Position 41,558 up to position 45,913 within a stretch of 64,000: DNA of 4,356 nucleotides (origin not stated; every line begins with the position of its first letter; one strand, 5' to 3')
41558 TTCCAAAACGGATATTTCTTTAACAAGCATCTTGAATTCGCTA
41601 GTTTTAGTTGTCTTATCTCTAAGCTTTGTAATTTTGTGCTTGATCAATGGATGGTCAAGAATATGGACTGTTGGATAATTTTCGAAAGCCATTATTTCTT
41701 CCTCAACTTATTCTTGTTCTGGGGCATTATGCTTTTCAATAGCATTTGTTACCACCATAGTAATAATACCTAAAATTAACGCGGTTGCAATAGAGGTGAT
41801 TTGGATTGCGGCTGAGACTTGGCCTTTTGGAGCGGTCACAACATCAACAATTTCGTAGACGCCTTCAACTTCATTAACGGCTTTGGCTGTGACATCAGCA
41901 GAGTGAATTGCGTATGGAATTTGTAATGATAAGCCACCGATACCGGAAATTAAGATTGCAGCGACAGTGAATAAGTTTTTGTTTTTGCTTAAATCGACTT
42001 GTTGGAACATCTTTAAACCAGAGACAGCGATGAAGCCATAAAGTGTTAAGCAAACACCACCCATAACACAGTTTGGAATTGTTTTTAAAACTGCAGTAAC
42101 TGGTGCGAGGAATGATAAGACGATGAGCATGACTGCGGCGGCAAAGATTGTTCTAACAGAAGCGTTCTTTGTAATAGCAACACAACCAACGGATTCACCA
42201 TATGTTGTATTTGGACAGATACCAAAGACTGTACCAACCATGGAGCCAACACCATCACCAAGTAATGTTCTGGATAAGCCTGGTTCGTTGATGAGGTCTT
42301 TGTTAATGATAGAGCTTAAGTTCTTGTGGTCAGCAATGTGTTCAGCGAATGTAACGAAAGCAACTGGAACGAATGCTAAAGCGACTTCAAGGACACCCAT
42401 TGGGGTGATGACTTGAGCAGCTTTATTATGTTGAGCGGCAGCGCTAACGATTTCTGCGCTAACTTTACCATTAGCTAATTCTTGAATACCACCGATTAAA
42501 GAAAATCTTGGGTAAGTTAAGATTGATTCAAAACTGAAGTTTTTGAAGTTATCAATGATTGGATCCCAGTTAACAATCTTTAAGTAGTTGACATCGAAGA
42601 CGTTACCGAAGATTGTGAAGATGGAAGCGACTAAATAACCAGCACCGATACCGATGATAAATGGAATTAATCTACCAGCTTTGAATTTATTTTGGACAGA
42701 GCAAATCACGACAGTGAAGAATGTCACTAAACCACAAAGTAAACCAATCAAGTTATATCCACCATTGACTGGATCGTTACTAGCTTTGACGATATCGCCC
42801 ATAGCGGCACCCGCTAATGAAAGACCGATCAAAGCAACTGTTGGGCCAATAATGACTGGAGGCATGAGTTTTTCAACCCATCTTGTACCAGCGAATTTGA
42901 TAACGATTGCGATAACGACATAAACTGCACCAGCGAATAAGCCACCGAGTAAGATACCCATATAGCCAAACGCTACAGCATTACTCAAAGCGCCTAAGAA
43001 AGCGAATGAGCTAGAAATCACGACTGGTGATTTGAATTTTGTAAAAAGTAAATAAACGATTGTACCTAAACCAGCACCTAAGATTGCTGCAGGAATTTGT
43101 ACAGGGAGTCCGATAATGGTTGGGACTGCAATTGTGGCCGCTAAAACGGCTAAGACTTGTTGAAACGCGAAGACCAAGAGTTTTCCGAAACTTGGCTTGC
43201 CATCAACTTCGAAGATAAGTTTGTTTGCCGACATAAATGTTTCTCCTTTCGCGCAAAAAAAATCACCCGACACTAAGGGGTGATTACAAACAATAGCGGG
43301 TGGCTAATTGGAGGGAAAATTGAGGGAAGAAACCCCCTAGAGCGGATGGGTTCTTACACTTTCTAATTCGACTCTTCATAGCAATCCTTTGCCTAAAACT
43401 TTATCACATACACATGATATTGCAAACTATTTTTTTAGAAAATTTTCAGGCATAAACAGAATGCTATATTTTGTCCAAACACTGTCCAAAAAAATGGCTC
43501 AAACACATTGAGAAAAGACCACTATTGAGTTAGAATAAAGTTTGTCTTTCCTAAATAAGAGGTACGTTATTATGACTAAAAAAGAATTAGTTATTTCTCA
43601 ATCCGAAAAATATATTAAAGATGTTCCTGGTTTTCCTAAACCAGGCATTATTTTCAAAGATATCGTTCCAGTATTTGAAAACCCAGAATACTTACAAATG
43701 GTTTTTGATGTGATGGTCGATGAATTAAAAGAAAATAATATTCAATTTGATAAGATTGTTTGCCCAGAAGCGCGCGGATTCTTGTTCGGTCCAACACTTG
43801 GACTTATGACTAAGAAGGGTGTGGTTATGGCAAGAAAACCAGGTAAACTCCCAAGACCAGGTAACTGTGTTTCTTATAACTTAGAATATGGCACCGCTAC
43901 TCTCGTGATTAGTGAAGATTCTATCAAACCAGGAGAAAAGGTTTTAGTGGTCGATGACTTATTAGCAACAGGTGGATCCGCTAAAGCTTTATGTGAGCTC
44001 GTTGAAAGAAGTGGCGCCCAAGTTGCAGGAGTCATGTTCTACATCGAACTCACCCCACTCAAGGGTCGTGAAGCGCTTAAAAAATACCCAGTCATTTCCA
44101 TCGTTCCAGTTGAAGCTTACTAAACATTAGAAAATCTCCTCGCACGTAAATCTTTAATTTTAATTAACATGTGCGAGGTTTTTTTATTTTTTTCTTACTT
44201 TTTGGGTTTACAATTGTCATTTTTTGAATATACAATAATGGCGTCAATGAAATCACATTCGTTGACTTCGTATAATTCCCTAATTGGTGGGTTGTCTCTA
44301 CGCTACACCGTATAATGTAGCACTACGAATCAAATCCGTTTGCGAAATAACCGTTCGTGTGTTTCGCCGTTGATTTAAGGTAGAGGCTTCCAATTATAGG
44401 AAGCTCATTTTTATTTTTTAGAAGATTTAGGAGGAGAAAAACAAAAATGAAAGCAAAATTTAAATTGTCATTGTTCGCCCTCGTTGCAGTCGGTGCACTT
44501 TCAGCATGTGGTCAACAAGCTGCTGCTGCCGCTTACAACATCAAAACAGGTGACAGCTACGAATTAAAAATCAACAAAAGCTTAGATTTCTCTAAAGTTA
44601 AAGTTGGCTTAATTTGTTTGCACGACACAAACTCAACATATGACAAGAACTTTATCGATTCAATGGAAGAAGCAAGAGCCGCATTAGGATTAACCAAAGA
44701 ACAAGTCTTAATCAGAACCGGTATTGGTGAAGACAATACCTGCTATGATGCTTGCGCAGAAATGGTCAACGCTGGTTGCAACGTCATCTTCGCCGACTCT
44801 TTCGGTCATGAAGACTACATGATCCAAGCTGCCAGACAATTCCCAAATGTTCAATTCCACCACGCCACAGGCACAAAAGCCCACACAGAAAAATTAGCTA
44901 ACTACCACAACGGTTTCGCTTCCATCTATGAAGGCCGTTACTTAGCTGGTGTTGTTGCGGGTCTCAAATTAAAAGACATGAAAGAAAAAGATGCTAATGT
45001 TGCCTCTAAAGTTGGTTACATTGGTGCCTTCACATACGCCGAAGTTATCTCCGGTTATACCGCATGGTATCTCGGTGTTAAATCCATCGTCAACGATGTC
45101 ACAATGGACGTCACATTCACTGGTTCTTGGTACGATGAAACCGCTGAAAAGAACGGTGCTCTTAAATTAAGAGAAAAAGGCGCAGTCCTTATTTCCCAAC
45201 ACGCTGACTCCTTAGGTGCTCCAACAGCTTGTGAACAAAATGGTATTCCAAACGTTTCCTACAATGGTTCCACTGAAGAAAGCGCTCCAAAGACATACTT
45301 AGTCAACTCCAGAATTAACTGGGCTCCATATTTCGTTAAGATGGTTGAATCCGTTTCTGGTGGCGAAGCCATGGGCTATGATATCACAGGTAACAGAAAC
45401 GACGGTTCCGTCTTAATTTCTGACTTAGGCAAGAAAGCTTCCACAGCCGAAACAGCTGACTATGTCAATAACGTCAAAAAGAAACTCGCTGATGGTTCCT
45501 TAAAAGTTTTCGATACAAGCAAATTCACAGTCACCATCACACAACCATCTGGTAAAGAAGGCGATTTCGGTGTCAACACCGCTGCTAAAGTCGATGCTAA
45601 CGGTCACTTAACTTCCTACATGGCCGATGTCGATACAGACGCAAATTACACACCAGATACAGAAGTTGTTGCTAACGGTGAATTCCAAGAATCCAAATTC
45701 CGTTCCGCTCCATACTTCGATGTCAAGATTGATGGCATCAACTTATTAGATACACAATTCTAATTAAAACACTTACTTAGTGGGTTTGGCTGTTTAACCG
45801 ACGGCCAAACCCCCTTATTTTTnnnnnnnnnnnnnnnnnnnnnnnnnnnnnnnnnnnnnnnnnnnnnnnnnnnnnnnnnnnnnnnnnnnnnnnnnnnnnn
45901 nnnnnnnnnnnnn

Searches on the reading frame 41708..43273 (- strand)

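Call 19: search_protein_families(library=pfam, proteins=[window:41708-43273:-], max_evalue=0.001)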
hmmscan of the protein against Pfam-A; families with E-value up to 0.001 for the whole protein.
window:41708-43273:- (521 aa): 1 family
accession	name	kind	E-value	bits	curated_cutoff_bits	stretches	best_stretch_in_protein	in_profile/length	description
PF00860.26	Xan_ur_permease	-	1.4e-66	225.3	27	1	31-448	2-384/389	Permease family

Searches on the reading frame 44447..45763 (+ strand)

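Call 52: search_protein_families(library=pfam, proteins=[window:44447-45763:+], max_evalue=0.00001)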
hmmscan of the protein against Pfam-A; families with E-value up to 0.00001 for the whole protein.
window:44447-45763:+ (438 aa): 1 family
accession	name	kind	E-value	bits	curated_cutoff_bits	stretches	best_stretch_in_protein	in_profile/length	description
PF02608.20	Bmp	-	2.2e-22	79.9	24.1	1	58-348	6-292/301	ABC transporter substrate-binding protein PnrA-like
